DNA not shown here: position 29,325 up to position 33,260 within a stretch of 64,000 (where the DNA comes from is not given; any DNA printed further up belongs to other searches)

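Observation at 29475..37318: Giant VirB10 (1402 aa) and an upstream 1211-aa partner are built from dozens of copies of an unrecognised ~17-residue repeat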

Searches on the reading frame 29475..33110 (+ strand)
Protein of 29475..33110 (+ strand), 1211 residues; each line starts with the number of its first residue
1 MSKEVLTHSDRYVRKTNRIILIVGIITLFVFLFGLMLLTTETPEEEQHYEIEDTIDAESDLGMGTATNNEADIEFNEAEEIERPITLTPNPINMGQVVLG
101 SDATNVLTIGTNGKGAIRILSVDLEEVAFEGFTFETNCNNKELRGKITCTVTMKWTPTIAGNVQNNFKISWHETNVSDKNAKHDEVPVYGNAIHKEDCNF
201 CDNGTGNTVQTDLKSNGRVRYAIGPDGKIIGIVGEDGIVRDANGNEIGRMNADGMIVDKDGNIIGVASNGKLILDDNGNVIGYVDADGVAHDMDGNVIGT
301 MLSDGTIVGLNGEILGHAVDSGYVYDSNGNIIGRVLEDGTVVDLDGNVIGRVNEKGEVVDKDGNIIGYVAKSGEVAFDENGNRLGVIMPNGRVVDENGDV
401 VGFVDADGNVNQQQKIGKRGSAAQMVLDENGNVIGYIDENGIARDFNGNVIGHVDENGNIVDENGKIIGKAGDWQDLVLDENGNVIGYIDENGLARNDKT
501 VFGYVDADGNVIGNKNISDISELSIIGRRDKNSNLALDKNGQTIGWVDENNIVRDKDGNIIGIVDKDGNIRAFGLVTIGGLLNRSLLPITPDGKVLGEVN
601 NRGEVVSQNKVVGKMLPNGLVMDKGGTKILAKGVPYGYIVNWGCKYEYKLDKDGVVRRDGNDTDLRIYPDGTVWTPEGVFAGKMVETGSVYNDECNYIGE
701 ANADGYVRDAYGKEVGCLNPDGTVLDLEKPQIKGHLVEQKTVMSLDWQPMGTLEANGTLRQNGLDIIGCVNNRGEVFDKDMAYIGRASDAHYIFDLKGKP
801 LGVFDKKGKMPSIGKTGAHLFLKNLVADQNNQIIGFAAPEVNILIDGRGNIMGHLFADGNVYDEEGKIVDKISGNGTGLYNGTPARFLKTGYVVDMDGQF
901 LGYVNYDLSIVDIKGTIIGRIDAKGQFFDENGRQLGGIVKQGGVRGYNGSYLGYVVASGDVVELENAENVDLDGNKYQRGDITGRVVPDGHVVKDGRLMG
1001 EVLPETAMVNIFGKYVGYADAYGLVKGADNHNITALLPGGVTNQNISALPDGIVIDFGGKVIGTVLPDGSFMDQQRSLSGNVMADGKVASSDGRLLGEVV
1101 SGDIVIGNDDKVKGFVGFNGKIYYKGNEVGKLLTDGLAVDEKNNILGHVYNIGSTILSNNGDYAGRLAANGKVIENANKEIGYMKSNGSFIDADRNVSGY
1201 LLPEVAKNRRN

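Call 5: search_protein_families(library=pfam, proteins=[window:29475-33110:+], max_evalue=0.01)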
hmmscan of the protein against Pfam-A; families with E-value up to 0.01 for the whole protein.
window:29475-33110:+ (1211 aa): 5 families
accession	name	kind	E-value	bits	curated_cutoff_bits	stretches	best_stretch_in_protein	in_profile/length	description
PF21785.3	Bflower_2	-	1.1e-59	199.6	38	9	424-516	2-89/112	5-fold beta-flower protein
PF21784.3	Bflower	-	2.6e-25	89.5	25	5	274-333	4-61/116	4-fold beta flower protein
PF12396.14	DUF3659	-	2.6e-17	62.9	24.8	3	320-370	10-56/61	Protein of unknown function (DUF3659)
PF05593.20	RHS_repeat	-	1.4e-07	32.2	22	0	480-512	2-29/38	RHS Repeat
PF15780.11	ASH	-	0.0009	19.8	27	1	90-167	12-86/98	Abnormal spindle-like microcephaly-assoc'd, ASPM-SPD-2-Hydin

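Call 19: find_homologous_proteins(query=window:29475-33107:+, max_evalue=0.00001)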
Query window:29475-33107:+ (1211 aa): 1203 proteins with E <= 0.00001 among 8000 candidates; the best 120 are listed.
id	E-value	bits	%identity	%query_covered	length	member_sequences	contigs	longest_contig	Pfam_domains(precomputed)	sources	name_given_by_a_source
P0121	0.0e+0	2189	62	83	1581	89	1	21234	PF21784.4,PF05593.20,PF12396.15,PF21785.4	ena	-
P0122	0.0e+0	2160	73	100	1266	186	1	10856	PF21784.4,PF05593.20,PF12396.15,PF21785.4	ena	-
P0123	0.0e+0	2136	63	100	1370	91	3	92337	PF21784.4,PF05593.20,PF12396.15,PF21785.4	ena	-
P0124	0.0e+0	2104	60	82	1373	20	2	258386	PF21784.4,PF05593.20,PF12396.15,PF21785.4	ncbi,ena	-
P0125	0.0e+0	2035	71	100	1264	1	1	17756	PF21784.4,PF05593.20,PF12396.15,PF21785.4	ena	-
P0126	0.0e+0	2021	71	100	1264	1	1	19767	PF21784.4,PF05593.20,PF12396.15,PF21785.4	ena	-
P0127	0.0e+0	2019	71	100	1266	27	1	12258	PF21784.4,PF05593.20,PF12396.15,PF21785.4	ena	-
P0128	0.0e+0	1932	64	100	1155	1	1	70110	PF21784.4,PF05593.20,PF12396.15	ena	-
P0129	0.0e+0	1803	57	100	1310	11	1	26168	PF21784.4,PF05593.20,PF12396.15,PF21785.4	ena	-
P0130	0.0e+0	1780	55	100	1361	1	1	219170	PF21784.4,PF05593.20,PF12396.15,PF21785.4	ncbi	-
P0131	0.0e+0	1760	62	100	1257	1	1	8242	PF21784.4,PF05593.20,PF12396.15,PF21785.4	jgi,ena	-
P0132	0.0e+0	1733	54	83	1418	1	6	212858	PF21784.4,PF05593.20,PF12396.15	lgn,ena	-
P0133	0.0e+0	1704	45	82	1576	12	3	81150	PF21784.4,PF05593.20,PF12396.15,PF21785.4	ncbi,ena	-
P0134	0.0e+0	1696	51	100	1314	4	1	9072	PF21784.4,PF05593.20,PF12396.15,PF21785.4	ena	-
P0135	0.0e+0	1694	60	100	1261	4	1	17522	PF21784.4,PF05593.20,PF12396.15,PF21785.4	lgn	-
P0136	0.0e+0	1662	50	82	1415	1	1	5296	PF21784.4,PF05593.20,PF12396.15,PF21785.4,PF15535.13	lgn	-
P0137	0.0e+0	1651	58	100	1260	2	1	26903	PF21784.4,PF05593.20,PF12396.15,PF21785.4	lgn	-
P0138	0.0e+0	1648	51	83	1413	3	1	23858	PF21784.4,PF05593.20,PF12396.15,PF21785.4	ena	-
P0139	0.0e+0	1640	53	100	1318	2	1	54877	PF21784.4,PF12396.15,PF21785.4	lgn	-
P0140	0.0e+0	1622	49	82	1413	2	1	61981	PF21784.4,PF12396.15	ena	-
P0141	0.0e+0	1606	58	100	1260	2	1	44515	PF21784.4,PF05593.20,PF12396.15,PF21785.4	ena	-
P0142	0.0e+0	1597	55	100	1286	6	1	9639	PF21784.4,PF05593.20,PF12396.15,PF21785.4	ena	-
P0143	0.0e+0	1575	59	100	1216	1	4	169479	PF21784.4,PF05593.20,PF12396.15,PF21785.4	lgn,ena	-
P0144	0.0e+0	1556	59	100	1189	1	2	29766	PF21784.4,PF05593.20,PF12396.15,PF21785.4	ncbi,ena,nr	ncbi:MAG: DUF3659 domain-containing protein [Alphaproteobacteria bacterium]|nr:DUF3659 domain-contai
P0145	0.0e+0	1550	59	100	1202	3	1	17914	PF21784.4,PF05593.20,PF12396.15,PF21785.4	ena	-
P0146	0.0e+0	1453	53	100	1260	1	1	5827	PF21784.4,PF05593.20,PF12396.15,PF21785.4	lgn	-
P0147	0.0e+0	1109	39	90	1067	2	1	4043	PF21784.4,PF12396.15,PF21785.4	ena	-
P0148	1.3e-290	985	41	100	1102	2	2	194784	PF21784.4,PF05593.20,PF12396.15,PF21785.4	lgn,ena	-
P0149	8.1e-290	983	40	100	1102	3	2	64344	PF15780.12,PF21784.4,PF05593.20,PF12396.15,PF21785.4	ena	-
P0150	9.7e-284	963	41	100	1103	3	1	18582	PF21784.4,PF05593.20,PF12396.15,PF21785.4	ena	-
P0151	6.2e-283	960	41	100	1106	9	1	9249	PF21784.4,PF05593.20,PF12396.15,PF21785.4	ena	-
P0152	3.7e-281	954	41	100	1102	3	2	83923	PF21784.4,PF05593.20,PF12396.15,PF21785.4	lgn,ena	-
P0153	7.9e-265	900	55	65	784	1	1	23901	PF21784.4,PF05593.20,PF12396.15,PF21785.4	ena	-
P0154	9.8e-264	896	52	66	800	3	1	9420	PF21784.4,PF12396.15,PF21785.4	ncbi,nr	ncbi:MAG: DUF3659 domain-containing protein, partial [Alphaproteobacteria bacterium]|nr:DUF3659 doma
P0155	3.9e-257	874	38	75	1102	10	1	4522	PF21784.4,PF05593.20,PF12396.15,PF21785.4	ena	-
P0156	1.7e-254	866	40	93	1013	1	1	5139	PF21784.4,PF05593.20,PF12396.15,PF21785.4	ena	-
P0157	4.8e-209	715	39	80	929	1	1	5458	PF21784.4,PF05593.20,PF12396.15,PF21785.4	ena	-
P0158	8.7e-186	638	27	83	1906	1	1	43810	PF21784.4,PF05593.20,PF12396.15,PF21785.4,PF03743.20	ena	-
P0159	2.1e-183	630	29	99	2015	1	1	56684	PF21784.4,PF05593.20,PF12396.15,PF21785.4,PF03743.20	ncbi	-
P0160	1.7e-182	627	54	46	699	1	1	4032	PF20606.4,PF21784.4,PF05593.20,PF12396.15,PF21785.4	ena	-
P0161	2.1e-168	580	49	50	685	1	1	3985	PF21784.4,PF05593.20,PF12396.15,PF21785.4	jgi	-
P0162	8.1e-150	519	26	99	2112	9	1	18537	PF21784.4,PF12396.15,PF21785.4,PF03743.20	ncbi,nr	ncbi:MAG: DUF3659 domain-containing protein, partial [Alphaproteobacteria bacterium]|nr:DUF3659 doma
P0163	1.5e-140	488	33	47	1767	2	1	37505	PF21784.4,PF05593.20,PF12396.15,PF21785.4,PF03743.20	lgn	-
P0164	1.2e-133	465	26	80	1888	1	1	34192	PF21784.4,PF12396.15,PF21785.4,PF03743.20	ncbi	-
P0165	1.8e-128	448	26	80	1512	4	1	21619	PF21784.4,PF12396.15,PF21785.4,PF03743.20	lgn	-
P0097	4.0e-126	440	26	80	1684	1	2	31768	PF21784.4,PF05593.20,PF12396.15,PF21785.4,PF03743.20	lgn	-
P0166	6.6e-126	440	35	32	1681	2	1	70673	PF21784.4,PF05593.20,PF12396.15,PF21785.4,PF03743.20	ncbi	-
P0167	2.0e-125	438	26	80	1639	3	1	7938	PF21784.4,PF05593.20,PF12396.15,PF21785.4,PF03743.20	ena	-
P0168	7.0e-121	423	40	50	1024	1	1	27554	PF21784.4,PF12396.15,PF21785.4,PF13401.13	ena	-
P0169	9.4e-117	409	25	79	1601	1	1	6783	PF21784.4,PF12396.15,PF21785.4,PF03743.20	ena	-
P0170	2.4e-116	408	30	72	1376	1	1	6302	PF21784.4,PF05593.20,PF12396.15,PF21785.4,PF03743.20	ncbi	-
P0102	4.3e-115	404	24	81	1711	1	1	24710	PF21784.4,PF12396.15,PF21785.4,PF03743.20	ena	-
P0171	2.7e-113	398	26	81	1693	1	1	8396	PF21784.4,PF12396.15,PF21785.4,PF03743.20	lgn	-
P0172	1.0e-111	393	25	81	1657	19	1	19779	PF21784.4,PF05593.20,PF12396.15,PF21785.4,PF03743.20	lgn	-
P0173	5.5e-111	390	26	80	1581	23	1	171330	PF21784.4,PF12396.15,PF21785.4,PF03743.20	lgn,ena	-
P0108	1.4e-110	389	25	81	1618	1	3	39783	PF21784.4,PF12396.15,PF21785.4,PF03743.20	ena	-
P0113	8.9e-110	386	25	81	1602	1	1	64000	PF21784.4,PF12396.15,PF21785.4,PF03743.20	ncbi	-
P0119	1.0e-109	386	25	81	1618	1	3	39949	PF21784.4,PF12396.15,PF21785.4,PF03743.20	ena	-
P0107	1.2e-109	386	25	81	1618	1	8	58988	PF21784.4,PF12396.15,PF21785.4,PF03743.20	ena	-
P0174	7.9e-109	383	25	81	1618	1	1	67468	PF21784.4,PF12396.15,PF21785.4,PF03743.20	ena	-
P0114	1.7e-106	375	25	79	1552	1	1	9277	PF21784.4,PF12396.15,PF21785.4,PF03743.20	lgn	-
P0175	2.2e-106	375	27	86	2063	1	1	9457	PF21784.4,PF21785.4,PF03743.20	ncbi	ncbi:MAG: TrbI/VirB10 family protein [Alphaproteobacteria bacterium]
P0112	2.7e-106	375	25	79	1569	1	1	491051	PF21784.4,PF12396.15,PF21785.4,PF03743.20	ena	-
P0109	2.7e-106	375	25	79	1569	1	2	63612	PF21784.4,PF12396.15,PF21785.4,PF03743.20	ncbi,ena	-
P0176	5.0e-106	374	24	77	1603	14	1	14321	PF21784.4,PF12396.15,PF21785.4,PF03743.20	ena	-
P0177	2.0e-105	372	25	79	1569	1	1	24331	PF21784.4,PF12396.15,PF21785.4,PF03743.20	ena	-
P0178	1.3e-104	369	25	81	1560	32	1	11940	PF21784.4,PF12396.15,PF21785.4,PF03743.20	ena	-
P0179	2.9e-104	368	25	79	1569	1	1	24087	PF21784.4,PF12396.15,PF21785.4,PF03743.20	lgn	-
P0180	2.9e-104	368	25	79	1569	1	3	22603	PF21784.4,PF12396.15,PF21785.4,PF03743.20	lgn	-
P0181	3.5e-104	368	28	82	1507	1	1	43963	PF21784.4,PF12396.15,PF21785.4,PF03743.20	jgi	jgi:type IV secretory pathway VirB10-like protein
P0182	4.2e-104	368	25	82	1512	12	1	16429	PF21784.4,PF12396.15,PF21785.4,PF03743.20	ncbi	-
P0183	1.1e-103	366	41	33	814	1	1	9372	PF21784.4,PF05593.20,PF12396.15,PF21785.4,PF03743.20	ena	-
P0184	2.9e-102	361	24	81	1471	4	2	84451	PF21784.4,PF12396.15,PF21785.4,PF03743.20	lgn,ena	-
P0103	3.8e-102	361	24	77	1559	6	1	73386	PF21784.4,PF12396.15,PF21785.4,PF03743.20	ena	-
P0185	5.1e-102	361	25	66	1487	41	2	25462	PF21784.4,PF12396.15,PF21785.4,PF03743.20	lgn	-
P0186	8.6e-102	360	25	79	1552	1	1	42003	PF21784.4,PF12396.15,PF21785.4,PF03743.20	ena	-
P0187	1.1e-101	360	25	79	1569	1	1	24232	PF21784.4,PF12396.15,PF21785.4,PF03743.20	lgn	-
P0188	1.9e-100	355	25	79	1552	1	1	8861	PF21784.4,PF12396.15,PF21785.4,PF03743.20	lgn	-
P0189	9.2e-100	353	24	82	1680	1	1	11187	PF21784.4,PF12396.15,PF21785.4,PF03743.20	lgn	-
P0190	1.1e-98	350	25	79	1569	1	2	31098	PF21784.4,PF12396.15,PF21785.4,PF03743.20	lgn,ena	-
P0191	1.4e-98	349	25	79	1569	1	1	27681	PF21784.4,PF12396.15,PF21785.4,PF03743.20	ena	-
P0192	1.5e-98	349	25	73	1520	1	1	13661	PF21784.4,PF12396.15,PF21785.4,PF03743.20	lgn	-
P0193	1.8e-98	349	23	81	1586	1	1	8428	PF21784.4,PF12396.15,PF21785.4,PF03743.20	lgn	-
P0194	2.5e-98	348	25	79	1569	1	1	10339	PF21784.4,PF12396.15,PF21785.4,PF03743.20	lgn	-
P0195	5.6e-98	347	25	79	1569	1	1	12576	PF21784.4,PF12396.15,PF21785.4,PF03743.20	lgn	-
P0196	1.3e-97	346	25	72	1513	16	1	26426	PF21784.4,PF12396.15,PF21785.4,PF03743.20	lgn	-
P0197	2.0e-97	345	25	79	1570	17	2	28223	PF21784.4,PF12396.15,PF21785.4,PF03743.20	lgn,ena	-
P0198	2.1e-97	345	24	77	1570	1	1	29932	PF21784.4,PF12396.15,PF21785.4,PF03743.20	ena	-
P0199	2.1e-97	345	25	79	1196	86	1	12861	PF21784.4,PF12396.15,PF21785.4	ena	-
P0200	2.4e-97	345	25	79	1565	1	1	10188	PF21784.4,PF12396.15,PF21785.4,PF03743.20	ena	-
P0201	3.1e-97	345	23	77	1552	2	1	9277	PF21784.4,PF12396.15,PF21785.4,PF03743.20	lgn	-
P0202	3.9e-97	344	25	79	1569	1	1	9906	PF21784.4,PF12396.15,PF21785.4,PF03743.20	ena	-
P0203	4.3e-97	344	25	79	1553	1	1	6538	PF21784.4,PF12396.15,PF21785.4,PF03743.20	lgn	-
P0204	4.5e-97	344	25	79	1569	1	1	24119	PF21784.4,PF12396.15,PF21785.4,PF03743.20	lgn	-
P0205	4.9e-97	344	25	79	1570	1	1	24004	PF21784.4,PF12396.15,PF21785.4,PF03743.20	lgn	-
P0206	4.9e-97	344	25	79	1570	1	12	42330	PF21784.4,PF12396.15,PF21785.4,PF03743.20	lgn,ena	-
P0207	4.9e-97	344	24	81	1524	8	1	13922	PF21784.4,PF12396.15,PF21785.4,PF03743.20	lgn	-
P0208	5.3e-97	344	25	79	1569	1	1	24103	PF21784.4,PF12396.15,PF21785.4,PF03743.20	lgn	-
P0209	5.3e-97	344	24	77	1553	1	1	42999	PF21784.4,PF12396.15,PF21785.4,PF03743.20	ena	-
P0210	5.9e-97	344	25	79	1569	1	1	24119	PF21784.4,PF12396.15,PF21785.4,PF03743.20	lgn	-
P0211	6.1e-97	344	25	79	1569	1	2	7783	PF21784.4,PF12396.15,PF21785.4,PF03743.20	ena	-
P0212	6.1e-97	344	26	79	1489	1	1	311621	PF21784.4,PF12396.15,PF21785.4,PF03743.20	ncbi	-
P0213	6.3e-97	344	25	79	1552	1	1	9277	PF21784.4,PF12396.15,PF21785.4,PF03743.20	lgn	-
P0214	7.0e-97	344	25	79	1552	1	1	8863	PF21784.4,PF12396.15,PF21785.4,PF03743.20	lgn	-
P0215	7.2e-97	344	25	79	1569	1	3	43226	PF21784.4,PF12396.15,PF21785.4,PF03743.20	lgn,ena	-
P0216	7.2e-97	344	25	79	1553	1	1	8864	PF21784.4,PF12396.15,PF21785.4,PF03743.20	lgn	-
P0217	7.3e-97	344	25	79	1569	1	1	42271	PF21784.4,PF12396.15,PF21785.4,PF03743.20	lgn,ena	-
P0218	7.7e-97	343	25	79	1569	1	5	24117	PF21784.4,PF12396.15,PF21785.4,PF03743.20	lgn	-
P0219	7.9e-97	343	25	79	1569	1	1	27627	PF21784.4,PF12396.15,PF21785.4,PF03743.20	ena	-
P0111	7.9e-97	343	24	77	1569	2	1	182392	PF21784.4,PF12396.15,PF21785.4,PF03743.20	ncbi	-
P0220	7.9e-97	343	25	79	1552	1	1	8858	PF21784.4,PF12396.15,PF21785.4,PF03743.20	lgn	-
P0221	8.0e-97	343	25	79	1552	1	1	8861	PF21784.4,PF12396.15,PF21785.4,PF03743.20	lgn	-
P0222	8.1e-97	343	25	79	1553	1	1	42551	PF21784.4,PF12396.15,PF21785.4,PF03743.20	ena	-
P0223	8.1e-97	343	25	79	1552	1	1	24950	PF21784.4,PF12396.15,PF21785.4,PF03743.20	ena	-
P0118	8.3e-97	343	25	79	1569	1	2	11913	PF21784.4,PF12396.15,PF21785.4,PF03743.20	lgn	-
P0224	8.3e-97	343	25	79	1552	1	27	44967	PF21784.4,PF12396.15,PF21785.4,PF03743.20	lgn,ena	-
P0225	8.9e-97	343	24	77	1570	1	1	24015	PF21784.4,PF12396.15,PF21785.4,PF03743.20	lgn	-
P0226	8.9e-97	343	25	79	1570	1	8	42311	PF21784.4,PF12396.15,PF21785.4,PF03743.20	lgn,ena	-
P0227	8.9e-97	343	25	79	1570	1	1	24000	PF21784.4,PF12396.15,PF21785.4,PF03743.20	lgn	-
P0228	9.0e-97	343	25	79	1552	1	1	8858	PF21784.4,PF12396.15,PF21785.4,PF03743.20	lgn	-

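Call 32: find_encoding_contigs(protein=P0159, flank=10000, max_places=2)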
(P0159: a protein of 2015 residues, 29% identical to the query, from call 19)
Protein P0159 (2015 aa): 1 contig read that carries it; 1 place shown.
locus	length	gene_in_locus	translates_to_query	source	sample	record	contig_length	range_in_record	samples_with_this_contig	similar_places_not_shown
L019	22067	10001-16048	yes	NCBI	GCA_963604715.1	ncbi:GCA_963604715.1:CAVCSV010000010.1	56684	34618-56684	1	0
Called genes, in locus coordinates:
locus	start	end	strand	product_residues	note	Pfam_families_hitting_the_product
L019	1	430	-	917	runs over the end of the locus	PF02739:5_3_exonuc_N, PF01367:5_3_exonuc, PF01612:DNA_pol_A_exo1, PF00476:DNA_pol_A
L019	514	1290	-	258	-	PF01066:CDP-OH_P_transf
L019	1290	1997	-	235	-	PF02666:PS_Dcarbxylase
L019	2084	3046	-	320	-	PF17936:Big_6 (faint), PF19077:Big_13 (faint), PF01476:LysM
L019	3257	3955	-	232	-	PF12697:Abhydrolase_6, PF00561:Abhydrolase_1, PF12146:Hydrolase_4 (weak)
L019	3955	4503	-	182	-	PF00857:Isochorismatase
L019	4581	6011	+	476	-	PF00270:DEAD, PF04851:ResIII, PF00271:Helicase_C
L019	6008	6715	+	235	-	PF02230:Abhydrolase_2, PF00561:Abhydrolase_1 (weak), PF00326:Peptidase_S9 (faint), PF00756:Esterase (weak)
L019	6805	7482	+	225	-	PF04335:VirB8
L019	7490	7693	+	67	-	-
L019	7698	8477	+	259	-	PF04335:VirB8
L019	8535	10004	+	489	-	PF03524:CagX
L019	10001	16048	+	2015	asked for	PF05593:RHS_repeat (faint), PF12396:DUF3659 (faint), PF21784:Bflower (faint), PF21785:Bflower_2, PF03743:TrbI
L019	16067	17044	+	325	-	PF00437:T2SSE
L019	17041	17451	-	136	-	PF07309:FlaF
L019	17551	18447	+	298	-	-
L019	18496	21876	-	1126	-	PF07690:MFS_1, PF01553:Acyltransferase, PF00501:AMP-binding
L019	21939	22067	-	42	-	?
